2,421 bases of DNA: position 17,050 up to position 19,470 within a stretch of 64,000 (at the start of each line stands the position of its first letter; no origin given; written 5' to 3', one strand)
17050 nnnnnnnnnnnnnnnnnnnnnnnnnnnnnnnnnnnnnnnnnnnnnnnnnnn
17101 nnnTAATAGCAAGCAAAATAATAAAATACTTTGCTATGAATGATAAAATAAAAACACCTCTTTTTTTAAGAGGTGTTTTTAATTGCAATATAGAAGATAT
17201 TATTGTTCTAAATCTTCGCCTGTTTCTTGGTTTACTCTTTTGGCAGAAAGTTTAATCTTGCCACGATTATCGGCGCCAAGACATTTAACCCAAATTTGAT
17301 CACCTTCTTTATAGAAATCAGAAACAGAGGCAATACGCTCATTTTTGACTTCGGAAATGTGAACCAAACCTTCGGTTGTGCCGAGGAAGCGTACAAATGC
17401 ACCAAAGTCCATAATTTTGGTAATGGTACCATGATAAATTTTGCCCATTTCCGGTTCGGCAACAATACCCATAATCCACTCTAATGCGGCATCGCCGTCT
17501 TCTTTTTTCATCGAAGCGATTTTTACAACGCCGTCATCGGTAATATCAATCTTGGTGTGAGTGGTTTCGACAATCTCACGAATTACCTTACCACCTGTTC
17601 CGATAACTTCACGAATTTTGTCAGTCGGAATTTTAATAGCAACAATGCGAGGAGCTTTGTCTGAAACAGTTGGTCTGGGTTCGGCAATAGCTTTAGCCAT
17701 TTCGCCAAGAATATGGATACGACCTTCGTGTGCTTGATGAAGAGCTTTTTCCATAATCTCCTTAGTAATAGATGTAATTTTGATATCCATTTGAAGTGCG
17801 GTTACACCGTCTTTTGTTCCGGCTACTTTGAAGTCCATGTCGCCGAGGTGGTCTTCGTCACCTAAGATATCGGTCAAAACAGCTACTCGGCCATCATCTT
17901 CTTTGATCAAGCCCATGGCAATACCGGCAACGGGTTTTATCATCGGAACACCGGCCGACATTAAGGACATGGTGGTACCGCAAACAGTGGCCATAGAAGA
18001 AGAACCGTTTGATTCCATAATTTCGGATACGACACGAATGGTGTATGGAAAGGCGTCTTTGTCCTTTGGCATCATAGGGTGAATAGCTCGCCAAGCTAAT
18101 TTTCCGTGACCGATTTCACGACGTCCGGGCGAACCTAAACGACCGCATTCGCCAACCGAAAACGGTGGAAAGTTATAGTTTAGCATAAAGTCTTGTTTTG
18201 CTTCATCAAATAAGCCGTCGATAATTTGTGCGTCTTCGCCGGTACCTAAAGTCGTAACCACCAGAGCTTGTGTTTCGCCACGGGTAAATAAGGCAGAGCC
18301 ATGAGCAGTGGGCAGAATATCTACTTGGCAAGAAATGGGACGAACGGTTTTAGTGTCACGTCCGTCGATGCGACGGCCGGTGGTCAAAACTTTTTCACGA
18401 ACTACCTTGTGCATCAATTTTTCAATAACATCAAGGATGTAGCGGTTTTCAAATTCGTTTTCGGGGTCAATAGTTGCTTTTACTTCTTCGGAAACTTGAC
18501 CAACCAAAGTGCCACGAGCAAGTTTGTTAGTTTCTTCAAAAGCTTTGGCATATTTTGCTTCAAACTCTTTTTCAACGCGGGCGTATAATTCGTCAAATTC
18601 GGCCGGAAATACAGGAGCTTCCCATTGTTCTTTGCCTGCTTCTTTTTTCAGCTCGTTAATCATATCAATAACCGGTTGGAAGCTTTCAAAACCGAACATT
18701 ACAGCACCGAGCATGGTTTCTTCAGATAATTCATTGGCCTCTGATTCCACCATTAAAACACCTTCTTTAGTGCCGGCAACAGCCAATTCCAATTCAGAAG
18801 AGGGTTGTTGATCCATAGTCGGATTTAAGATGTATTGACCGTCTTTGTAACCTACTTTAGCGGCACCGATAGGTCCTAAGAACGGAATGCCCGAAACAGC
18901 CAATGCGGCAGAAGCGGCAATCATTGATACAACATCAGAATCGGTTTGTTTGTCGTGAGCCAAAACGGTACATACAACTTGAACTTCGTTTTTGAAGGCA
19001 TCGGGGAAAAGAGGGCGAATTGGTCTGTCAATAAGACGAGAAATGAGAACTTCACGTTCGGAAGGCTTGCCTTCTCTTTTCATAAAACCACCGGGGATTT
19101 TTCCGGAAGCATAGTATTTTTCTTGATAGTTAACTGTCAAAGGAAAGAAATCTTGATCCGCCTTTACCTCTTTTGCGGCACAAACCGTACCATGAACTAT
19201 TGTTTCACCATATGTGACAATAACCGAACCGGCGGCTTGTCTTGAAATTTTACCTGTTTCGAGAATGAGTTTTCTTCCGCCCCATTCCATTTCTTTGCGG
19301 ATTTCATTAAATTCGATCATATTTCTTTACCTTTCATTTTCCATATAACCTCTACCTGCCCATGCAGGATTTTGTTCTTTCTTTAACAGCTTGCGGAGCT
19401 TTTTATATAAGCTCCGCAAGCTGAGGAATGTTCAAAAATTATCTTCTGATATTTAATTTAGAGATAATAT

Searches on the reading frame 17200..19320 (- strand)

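Call 31: search_protein_families(library=ncbifam, proteins=[window:17200-19320:-], max_evalue=1e-10)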
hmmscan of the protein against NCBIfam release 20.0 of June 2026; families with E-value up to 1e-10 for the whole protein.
window:17200-19320:- (706 aa): 14 families
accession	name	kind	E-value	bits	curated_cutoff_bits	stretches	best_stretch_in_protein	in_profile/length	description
TIGR03591.1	polynuc_phos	equivalog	0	1034.7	525.05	1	12-695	1-688/689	polyribonucleotide nucleotidyltransferase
NF008805.1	PRK11824.1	equivalog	1.5e-303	1008.4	471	1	9-695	2-682/683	polyribonucleotide nucleotidyltransferase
TIGR02696.1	pppGpp_PNP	exception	1.7e-193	645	1106.75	1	12-691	13-718/720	guanosine pentaphosphate synthetase I/polyribonucleotide nucleotidyltransferase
TIGR02065.1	ECX1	equivalog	2.7e-37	128.3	318.7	1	311-542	3-223/230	exosome complex exonuclease Rrp41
NF004473.0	PRK05807.1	equivalog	2.7e-17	63.4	178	1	624-699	4-78/136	S1 domain-containing RNA-binding protein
NF040579.1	S1_dom_CvfD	subfamily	1e-16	61.2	117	1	624-700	2-79/113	CvfD/Ygs/GSP13 family RNA-binding post-transcriptional regulator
NF000907.0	PRK00087.1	equivalog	5.6e-16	57.9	624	1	622-698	475-551/671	bifunctional 4-hydroxy-3-methylbut-2-enyl diphosphate reductase/30S ribosomal protein S1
NF005973.0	PRK08059.1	equivalog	1.5e-15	57.4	148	1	623-699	5-82/123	S1 domain-containing post-transcriptional regulator GSP13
NF005208.0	PRK06676.1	equivalog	1.5e-15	57.1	368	1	622-702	275-356/391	30S ribosomal protein S1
NF006363.0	PRK08582.1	equivalog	9.5e-15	55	171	1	624-699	4-79/140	S1 domain-containing RNA-binding protein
NF010379.0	PRK13806.1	equivalog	5.9e-13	48.3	648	1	623-699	200-281/491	30S ribosomal protein S1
NF005911.0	PRK07899.1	equivalog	1.1e-12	47.4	691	1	622-703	290-372/486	30S ribosomal protein S1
NF003064.0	PRK03987.1-4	equivalog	2.1e-12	47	252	1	623-699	7-86/262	translation initiation factor IF-2 subunit alpha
NF004952.0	PRK06299.1-2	equivalog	9.5e-12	44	524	1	625-699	390-466/580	30S ribosomal protein S1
